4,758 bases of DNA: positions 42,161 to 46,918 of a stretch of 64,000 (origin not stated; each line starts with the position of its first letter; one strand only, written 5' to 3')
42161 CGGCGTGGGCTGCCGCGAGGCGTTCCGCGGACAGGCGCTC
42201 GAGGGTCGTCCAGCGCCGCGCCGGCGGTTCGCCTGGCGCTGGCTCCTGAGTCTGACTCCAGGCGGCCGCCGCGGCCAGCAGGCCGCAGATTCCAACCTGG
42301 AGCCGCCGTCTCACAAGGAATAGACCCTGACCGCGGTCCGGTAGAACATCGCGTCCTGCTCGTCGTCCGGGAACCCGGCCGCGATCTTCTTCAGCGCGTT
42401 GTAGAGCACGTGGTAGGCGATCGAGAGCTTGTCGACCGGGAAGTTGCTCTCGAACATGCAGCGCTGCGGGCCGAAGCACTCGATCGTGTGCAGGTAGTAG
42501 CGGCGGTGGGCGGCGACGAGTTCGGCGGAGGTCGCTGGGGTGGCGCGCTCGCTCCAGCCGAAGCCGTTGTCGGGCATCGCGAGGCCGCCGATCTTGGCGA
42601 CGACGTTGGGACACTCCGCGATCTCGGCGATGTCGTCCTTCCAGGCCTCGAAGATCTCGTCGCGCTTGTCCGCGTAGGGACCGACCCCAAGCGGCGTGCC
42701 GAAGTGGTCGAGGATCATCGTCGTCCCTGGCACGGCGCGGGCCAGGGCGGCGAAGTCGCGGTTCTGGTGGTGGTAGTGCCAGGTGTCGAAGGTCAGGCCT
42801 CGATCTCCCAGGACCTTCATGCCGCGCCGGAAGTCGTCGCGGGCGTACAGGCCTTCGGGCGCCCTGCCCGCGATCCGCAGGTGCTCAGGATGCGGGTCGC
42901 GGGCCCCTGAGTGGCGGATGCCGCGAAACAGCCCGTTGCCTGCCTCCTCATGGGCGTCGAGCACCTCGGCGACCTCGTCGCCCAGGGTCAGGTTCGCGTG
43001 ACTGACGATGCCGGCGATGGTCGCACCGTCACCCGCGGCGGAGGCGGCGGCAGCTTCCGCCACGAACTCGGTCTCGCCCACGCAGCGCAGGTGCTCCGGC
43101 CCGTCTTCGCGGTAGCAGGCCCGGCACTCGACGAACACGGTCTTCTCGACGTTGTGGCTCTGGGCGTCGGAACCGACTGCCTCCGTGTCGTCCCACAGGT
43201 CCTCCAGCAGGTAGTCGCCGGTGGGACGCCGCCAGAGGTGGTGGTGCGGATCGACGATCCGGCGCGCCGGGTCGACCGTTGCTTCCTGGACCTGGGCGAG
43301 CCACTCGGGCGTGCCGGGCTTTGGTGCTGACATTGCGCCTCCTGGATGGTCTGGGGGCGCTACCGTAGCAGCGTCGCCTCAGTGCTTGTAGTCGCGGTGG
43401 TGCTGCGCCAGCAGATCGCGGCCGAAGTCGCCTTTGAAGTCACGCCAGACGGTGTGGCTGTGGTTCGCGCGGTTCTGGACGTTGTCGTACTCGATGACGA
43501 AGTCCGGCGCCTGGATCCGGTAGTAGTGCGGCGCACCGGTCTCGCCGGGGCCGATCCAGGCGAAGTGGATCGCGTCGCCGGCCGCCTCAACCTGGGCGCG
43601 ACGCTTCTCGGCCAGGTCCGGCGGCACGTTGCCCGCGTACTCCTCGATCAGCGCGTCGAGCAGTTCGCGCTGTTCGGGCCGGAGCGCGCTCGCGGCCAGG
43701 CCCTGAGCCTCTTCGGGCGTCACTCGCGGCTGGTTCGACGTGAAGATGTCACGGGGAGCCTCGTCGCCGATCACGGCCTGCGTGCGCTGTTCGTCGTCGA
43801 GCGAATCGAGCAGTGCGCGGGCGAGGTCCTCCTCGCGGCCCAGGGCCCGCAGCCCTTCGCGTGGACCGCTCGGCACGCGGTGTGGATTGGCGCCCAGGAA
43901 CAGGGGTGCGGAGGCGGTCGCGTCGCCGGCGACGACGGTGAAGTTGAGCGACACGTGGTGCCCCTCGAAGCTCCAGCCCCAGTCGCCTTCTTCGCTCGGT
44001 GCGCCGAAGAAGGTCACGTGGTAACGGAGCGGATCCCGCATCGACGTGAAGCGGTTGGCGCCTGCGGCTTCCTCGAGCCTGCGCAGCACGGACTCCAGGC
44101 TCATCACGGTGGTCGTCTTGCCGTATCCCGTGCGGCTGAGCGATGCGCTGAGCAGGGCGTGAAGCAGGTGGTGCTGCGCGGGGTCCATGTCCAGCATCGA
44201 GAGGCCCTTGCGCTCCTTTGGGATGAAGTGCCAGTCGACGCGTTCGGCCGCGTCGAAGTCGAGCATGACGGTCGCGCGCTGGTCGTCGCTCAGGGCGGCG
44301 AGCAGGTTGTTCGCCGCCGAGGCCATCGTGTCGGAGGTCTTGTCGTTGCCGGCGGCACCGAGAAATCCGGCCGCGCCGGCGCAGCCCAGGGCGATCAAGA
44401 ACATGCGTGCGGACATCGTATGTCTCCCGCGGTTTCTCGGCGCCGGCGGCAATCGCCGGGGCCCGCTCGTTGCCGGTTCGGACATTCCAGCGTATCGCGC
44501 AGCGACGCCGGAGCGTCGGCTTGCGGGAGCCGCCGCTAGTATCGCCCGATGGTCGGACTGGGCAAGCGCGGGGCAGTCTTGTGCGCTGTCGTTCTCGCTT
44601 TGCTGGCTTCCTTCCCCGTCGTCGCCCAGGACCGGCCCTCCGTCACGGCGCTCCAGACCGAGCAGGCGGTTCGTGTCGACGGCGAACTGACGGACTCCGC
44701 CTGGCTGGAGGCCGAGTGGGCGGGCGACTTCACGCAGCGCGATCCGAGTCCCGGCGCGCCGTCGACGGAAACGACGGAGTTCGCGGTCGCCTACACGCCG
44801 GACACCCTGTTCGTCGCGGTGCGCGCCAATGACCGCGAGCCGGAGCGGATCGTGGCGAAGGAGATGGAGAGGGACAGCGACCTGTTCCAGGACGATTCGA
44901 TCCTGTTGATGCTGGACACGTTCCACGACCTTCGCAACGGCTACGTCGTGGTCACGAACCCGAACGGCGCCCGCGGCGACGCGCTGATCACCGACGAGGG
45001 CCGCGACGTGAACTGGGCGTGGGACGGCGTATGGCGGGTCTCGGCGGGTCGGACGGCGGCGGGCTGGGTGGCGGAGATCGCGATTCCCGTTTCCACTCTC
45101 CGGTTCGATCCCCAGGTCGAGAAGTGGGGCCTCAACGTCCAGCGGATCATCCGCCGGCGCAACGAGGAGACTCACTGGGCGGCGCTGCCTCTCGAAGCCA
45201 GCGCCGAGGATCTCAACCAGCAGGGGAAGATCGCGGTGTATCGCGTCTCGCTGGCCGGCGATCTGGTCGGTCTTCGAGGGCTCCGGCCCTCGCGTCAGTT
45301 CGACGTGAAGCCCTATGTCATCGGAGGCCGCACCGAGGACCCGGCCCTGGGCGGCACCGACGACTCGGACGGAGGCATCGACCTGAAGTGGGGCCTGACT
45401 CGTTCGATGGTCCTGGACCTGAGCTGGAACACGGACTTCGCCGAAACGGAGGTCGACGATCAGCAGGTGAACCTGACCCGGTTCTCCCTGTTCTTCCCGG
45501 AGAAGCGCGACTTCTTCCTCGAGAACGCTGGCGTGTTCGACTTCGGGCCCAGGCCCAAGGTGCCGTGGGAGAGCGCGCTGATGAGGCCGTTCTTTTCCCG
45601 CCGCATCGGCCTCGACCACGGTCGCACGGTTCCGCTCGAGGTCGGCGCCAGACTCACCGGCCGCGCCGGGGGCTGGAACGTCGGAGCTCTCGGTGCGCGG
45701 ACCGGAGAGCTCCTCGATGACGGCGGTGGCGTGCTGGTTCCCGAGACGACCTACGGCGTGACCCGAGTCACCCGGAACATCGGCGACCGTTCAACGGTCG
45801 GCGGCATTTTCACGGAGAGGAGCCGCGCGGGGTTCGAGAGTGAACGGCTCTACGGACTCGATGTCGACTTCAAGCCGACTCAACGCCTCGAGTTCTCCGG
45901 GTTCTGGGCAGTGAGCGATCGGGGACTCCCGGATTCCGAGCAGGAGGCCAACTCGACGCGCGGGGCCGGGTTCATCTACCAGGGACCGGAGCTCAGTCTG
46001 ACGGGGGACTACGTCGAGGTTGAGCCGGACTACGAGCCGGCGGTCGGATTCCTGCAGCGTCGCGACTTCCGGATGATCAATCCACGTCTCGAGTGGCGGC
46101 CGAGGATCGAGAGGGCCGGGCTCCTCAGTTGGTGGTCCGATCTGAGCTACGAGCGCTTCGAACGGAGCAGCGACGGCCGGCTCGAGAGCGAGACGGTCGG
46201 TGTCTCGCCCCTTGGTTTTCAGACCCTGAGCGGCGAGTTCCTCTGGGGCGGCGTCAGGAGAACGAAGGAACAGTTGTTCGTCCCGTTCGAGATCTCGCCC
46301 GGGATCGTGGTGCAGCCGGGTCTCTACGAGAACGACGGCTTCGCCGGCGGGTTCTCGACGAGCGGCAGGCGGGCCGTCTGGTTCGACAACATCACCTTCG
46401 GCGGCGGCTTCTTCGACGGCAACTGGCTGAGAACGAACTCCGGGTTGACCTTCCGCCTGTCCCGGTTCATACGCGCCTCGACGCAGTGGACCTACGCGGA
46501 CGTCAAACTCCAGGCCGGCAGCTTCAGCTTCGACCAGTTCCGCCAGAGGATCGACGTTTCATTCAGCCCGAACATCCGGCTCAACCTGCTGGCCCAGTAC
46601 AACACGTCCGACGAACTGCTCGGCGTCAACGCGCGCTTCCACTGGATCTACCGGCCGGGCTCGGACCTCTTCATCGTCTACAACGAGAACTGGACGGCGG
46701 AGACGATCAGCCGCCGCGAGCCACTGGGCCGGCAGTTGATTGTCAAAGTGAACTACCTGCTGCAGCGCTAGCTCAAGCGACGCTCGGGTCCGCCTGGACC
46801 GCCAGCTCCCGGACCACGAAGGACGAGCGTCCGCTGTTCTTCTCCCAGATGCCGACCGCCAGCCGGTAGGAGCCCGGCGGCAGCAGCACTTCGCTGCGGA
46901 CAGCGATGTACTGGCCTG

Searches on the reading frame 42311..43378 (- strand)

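Call 34: search_protein_families(library=pfam, proteins=[window:42311-43378:-], max_evalue=0.00001)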
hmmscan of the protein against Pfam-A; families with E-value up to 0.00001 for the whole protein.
window:42311-43378:- (355 aa): 1 family
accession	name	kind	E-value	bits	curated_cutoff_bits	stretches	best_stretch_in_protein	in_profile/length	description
PF04909.20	Amidohydro_2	-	3.2e-31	109.6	26.4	1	42-355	1-289/289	Amidohydrolase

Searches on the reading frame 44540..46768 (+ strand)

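Call 34: search_protein_families(library=pfam, proteins=[window:44540-46768:+], max_evalue=0.00001)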
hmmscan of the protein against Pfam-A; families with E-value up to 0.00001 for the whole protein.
window:44540-46768:+ (743 aa): 1 family
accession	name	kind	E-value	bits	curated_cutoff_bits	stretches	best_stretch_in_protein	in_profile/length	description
PF19313.5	DUF5916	-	3.5e-14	52.9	22.6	1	258-357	9-95/572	Domain of unknown function (DUF5916)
